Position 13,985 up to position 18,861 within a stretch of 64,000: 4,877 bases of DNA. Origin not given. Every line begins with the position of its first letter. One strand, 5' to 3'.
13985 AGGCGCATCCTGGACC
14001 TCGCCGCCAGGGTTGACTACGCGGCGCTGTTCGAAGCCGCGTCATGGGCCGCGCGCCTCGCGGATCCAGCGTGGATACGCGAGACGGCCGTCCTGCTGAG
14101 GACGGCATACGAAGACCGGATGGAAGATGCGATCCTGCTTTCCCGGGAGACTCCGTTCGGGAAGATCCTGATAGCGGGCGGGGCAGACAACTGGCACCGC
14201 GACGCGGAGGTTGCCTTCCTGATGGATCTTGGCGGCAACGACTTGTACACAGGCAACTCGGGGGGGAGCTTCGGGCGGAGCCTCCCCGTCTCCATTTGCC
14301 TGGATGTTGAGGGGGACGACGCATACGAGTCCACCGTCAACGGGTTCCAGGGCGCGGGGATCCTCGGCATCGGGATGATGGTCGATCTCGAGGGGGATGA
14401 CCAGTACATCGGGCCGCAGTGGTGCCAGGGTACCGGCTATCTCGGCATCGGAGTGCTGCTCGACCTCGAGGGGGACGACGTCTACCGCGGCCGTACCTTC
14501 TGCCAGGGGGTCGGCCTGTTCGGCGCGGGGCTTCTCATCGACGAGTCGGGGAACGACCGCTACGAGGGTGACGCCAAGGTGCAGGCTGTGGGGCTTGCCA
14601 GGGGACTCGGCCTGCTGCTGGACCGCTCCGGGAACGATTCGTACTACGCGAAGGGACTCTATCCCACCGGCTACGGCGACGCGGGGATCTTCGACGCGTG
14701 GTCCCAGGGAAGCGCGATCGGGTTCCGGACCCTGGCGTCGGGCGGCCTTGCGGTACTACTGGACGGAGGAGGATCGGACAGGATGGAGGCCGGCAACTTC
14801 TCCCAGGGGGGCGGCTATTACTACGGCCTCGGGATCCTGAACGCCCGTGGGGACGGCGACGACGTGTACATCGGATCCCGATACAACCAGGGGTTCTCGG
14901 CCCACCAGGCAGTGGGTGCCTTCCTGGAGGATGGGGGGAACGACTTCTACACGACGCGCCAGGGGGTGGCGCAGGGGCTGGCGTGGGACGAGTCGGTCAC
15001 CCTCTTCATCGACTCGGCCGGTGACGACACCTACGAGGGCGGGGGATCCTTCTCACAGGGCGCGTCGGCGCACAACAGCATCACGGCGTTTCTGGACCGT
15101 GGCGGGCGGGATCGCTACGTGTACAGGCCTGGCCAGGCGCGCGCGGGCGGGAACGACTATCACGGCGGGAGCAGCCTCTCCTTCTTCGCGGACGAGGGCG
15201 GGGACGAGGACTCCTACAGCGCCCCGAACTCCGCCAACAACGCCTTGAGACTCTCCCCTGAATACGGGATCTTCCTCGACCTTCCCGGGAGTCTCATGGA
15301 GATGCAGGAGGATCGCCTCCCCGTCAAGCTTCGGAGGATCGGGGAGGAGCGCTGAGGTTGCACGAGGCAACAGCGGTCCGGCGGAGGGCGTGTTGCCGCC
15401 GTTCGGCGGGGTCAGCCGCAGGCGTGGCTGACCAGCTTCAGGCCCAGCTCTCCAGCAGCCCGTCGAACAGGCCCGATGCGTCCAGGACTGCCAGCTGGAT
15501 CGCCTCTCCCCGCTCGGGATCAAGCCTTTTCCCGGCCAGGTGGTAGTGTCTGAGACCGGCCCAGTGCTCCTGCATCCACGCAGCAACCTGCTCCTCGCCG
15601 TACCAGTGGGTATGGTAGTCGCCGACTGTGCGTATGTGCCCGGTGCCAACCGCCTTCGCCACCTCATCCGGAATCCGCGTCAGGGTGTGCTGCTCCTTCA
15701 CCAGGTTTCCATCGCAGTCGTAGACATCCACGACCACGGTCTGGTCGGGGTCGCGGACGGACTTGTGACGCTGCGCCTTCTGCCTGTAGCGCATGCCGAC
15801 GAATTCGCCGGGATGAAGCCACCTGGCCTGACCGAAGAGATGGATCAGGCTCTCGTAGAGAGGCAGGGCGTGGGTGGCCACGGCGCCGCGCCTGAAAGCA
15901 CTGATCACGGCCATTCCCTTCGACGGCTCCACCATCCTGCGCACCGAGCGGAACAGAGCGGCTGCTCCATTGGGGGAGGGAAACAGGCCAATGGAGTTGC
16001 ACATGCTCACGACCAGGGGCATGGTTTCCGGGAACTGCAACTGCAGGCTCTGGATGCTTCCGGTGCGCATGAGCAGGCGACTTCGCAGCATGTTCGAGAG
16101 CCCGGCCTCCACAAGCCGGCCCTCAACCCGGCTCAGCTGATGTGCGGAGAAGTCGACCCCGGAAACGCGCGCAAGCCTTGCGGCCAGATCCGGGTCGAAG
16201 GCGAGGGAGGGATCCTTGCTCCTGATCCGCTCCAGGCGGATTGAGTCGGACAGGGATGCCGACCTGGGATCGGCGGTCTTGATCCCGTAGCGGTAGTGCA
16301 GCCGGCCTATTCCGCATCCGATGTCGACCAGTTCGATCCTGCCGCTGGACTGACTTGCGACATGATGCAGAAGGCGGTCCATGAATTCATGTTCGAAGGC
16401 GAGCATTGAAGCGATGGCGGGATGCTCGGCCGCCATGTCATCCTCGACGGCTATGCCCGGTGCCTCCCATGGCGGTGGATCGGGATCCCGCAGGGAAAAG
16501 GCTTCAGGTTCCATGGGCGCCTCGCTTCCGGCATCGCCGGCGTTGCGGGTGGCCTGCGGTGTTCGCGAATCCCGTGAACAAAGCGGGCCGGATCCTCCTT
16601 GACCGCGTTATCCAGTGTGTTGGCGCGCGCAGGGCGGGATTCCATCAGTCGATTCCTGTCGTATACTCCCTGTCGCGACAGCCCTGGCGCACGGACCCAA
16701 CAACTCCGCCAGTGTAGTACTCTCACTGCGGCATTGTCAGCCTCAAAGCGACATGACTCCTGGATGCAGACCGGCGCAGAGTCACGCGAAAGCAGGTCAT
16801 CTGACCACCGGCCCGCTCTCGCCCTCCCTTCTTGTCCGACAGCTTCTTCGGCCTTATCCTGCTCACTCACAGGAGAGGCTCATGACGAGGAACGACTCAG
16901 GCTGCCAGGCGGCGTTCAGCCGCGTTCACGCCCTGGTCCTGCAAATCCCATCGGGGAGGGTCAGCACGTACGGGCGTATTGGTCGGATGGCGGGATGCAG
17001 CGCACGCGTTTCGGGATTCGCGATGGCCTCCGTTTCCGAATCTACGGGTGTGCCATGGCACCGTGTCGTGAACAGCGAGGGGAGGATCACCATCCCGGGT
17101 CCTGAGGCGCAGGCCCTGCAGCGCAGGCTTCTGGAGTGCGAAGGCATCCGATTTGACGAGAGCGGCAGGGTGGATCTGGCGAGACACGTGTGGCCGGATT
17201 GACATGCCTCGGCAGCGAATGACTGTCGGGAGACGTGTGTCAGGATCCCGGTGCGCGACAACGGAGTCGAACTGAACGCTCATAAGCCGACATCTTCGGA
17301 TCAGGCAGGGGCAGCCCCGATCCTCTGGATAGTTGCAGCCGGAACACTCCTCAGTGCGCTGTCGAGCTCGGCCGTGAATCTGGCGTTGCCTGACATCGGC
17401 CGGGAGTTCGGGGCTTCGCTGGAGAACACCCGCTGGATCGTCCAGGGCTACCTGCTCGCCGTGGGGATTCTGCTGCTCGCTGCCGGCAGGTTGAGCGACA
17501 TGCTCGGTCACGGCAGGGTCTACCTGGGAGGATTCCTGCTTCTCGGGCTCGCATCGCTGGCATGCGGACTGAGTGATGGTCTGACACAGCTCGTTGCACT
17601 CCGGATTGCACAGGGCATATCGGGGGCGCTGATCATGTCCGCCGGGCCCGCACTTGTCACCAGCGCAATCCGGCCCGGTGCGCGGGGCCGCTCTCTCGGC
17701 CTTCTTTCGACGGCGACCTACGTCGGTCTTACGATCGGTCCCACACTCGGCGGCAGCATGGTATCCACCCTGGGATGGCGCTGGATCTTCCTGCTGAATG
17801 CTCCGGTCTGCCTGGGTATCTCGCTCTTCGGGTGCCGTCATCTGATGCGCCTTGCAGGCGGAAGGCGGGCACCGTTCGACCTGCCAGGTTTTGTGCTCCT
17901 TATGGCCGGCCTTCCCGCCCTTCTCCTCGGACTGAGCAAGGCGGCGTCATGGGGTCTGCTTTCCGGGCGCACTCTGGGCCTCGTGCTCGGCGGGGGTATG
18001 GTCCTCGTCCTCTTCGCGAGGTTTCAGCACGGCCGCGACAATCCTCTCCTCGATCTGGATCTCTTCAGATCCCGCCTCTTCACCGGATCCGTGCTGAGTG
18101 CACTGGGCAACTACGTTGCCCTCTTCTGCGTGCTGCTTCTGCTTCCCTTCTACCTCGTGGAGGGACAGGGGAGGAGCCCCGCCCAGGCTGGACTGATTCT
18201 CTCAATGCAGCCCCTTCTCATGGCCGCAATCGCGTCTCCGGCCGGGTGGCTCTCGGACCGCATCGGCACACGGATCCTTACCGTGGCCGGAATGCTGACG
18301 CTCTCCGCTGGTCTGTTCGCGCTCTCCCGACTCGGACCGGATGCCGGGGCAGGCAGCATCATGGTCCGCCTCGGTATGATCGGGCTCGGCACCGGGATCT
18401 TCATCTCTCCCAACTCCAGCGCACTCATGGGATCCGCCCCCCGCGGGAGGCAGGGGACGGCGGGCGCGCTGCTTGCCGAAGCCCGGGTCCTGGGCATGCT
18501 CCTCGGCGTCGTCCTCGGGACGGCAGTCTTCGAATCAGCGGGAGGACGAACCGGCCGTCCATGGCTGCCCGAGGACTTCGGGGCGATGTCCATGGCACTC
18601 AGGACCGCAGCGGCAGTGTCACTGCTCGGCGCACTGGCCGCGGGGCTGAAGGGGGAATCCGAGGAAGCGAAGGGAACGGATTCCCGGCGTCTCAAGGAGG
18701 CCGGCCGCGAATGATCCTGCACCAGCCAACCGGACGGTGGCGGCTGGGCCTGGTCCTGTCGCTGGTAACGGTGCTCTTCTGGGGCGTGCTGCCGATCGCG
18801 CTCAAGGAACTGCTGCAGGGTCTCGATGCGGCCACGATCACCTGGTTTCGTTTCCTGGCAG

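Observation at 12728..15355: Unnamed 27-residue tandem repeat (h4-D-x2-G-[ND]-D-x-Y ... Q-G-x-G) forming half of an 875-aa secreted PDZ protein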

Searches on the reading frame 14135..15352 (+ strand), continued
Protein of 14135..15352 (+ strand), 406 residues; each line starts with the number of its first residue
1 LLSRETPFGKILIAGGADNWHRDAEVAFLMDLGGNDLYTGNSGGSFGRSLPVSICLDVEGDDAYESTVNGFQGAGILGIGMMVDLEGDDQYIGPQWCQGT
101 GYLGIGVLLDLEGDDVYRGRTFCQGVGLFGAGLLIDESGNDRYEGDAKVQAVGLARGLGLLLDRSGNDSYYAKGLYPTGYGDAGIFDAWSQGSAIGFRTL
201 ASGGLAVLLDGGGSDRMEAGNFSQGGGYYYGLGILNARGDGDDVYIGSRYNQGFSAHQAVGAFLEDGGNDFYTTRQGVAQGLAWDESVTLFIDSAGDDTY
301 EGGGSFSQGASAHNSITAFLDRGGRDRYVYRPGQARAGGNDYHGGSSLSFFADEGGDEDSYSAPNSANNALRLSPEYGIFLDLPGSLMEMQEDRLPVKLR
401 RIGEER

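Call 72: find_encoding_contigs(protein=P0284, flank=6000, max_places=1)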
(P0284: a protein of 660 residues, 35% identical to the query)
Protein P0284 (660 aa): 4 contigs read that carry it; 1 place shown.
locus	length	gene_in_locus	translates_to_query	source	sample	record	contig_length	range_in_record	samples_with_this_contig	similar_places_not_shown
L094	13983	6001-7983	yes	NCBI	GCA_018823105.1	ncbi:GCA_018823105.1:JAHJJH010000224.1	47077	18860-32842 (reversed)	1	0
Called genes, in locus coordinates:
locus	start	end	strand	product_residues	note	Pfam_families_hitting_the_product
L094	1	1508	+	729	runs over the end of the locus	PF01451:LMWPc, PF02502:LacAB_rpiB, PF00464:SHMT, PF00155:Aminotran_1_2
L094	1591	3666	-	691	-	PF00989:PAS, PF13188:PAS_8 (weak), PF08447:PAS_3, PF08448:PAS_4, PF13426:PAS_9, PF00512:HisKA, PF02518:HATPase_c, PF00072:Response_reg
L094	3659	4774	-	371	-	PF08495:FIST, PF10442:FIST_C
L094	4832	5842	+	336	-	PF04055:Radical_SAM (weak)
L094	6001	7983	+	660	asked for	-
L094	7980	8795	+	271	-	PF02985:HEAT (faint), PF13513:HEAT_EZ (faint), PF03130:HEAT_PBS (faint), PF13646:HEAT_2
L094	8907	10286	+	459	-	PF14821:Thr_synth_N, PF00291:PALP, PF24857:THR4_C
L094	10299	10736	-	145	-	PF13581:HATPase_c_2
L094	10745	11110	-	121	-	PF01740:STAS, PF13466:STAS_2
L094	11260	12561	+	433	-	PF04015:DUF362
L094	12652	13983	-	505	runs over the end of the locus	PF07228:SpoIIE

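Call 73: find_encoding_contigs(protein=P0306, flank=6000, max_places=1)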
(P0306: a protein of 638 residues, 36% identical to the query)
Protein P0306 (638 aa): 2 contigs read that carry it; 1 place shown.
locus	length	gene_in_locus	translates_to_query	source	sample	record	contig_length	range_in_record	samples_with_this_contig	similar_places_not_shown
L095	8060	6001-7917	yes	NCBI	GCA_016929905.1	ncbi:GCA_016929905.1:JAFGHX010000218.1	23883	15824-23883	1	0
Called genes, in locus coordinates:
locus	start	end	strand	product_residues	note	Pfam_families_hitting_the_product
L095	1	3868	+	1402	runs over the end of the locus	PF16656:Pur_ac_phosph_N (weak), PF00149:Metallophos, PF03160:Calx-beta, PF13620:CarboxypepD_reg, PF13715:CarbopepD_reg_2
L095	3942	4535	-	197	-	PF13338:AbiEi_4 (faint)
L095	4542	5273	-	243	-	-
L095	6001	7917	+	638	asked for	-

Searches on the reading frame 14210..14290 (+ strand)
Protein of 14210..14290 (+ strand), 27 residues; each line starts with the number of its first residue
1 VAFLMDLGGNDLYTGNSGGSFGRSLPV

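Call 51: search_solved_structures(query=A3, max_evalue=10, show_alignments=4)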
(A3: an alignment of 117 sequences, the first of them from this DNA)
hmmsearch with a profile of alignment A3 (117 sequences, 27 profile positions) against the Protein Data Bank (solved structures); distinct sequences matched with E-value up to 10: 1.
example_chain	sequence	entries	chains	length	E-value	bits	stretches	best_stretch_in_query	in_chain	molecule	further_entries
7q3t_A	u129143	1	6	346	0.49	13.7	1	6-24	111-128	OmpK36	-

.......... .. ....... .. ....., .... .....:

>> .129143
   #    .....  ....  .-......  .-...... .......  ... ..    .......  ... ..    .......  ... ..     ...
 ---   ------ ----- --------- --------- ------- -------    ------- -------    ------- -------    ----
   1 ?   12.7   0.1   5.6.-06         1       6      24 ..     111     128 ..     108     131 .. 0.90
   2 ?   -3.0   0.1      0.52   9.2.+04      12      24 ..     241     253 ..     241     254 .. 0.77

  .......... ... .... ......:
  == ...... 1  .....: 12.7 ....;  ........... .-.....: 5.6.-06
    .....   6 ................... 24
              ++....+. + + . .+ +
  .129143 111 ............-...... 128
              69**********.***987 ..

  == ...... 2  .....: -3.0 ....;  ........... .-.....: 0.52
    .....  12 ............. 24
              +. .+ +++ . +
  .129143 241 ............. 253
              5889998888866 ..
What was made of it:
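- On RTX / HemolysinCabind (PF00353): A unit profile finds no RTX chain in the PDB (call 51).
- A unit profile finds no RTX protein in the PDB (call 51).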

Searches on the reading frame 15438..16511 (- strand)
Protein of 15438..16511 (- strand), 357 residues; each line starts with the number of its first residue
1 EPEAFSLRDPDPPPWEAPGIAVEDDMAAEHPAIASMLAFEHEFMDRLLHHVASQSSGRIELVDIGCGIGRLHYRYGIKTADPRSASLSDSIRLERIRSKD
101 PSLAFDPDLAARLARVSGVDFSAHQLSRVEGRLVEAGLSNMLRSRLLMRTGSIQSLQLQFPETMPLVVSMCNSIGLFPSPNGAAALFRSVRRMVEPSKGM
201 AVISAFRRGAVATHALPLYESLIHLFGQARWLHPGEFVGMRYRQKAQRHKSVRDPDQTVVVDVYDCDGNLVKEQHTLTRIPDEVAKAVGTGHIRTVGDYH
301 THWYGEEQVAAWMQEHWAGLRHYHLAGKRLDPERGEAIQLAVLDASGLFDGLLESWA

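Call 8: search_protein_families(library=pfam, proteins=[window:15438-16511:-], max_evalue=0.001)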
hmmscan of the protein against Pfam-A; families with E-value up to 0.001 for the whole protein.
window:15438-16511:- (357 aa): 1 family
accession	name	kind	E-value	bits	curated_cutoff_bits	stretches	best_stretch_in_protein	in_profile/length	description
PF13649.12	Methyltransf_25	-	0.0001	23.4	27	0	109-196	15-95/97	Methyltransferase domain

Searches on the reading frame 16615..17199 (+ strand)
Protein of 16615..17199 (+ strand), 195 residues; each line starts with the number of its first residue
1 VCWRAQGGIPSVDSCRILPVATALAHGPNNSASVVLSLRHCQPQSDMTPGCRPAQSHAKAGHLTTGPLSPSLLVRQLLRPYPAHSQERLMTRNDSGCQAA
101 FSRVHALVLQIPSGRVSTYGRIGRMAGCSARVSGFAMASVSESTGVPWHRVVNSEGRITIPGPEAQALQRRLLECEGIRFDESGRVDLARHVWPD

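Call 8: search_protein_families(library=pfam, proteins=[window:16615-17199:+], max_evalue=0.001)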
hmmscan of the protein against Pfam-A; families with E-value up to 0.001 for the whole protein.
window:16615-17199:+ (195 aa): 1 family
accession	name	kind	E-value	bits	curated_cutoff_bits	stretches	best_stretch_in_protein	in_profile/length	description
PF01035.26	DNA_binding_1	-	1.7e-17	63.4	27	1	102-178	4-81/81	6-O-methylguanine DNA methyltransferase, DNA binding domain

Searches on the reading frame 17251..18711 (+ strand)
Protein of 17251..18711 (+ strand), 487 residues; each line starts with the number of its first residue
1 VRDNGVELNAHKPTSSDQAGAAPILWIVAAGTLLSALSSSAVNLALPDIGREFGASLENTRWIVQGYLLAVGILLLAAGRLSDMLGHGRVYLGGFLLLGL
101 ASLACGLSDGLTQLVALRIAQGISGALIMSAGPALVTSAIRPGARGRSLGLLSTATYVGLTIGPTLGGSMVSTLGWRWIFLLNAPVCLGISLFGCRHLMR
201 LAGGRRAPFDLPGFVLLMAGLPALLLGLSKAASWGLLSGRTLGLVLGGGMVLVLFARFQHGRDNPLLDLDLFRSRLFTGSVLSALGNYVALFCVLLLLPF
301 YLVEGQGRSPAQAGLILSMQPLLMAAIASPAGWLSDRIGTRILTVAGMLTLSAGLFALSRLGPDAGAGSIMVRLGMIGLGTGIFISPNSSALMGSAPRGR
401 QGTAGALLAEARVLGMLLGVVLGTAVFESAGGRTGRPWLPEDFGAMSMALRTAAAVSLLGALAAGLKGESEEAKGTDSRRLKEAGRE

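Call 8: search_protein_families(library=pfam, proteins=[window:17251-18711:+], max_evalue=0.001)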
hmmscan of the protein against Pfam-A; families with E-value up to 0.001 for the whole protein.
window:17251-18711:+ (487 aa): 2 families
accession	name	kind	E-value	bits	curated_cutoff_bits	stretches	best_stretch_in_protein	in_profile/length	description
PF07690.21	MFS_1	-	4.7e-44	151.2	33.4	2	29-208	2-182/347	Major Facilitator Superfamily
PF06609.19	TRI12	-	0.00041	19.4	23.2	1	26-273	52-307/599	Fungal trichothecene efflux pump (TRI12)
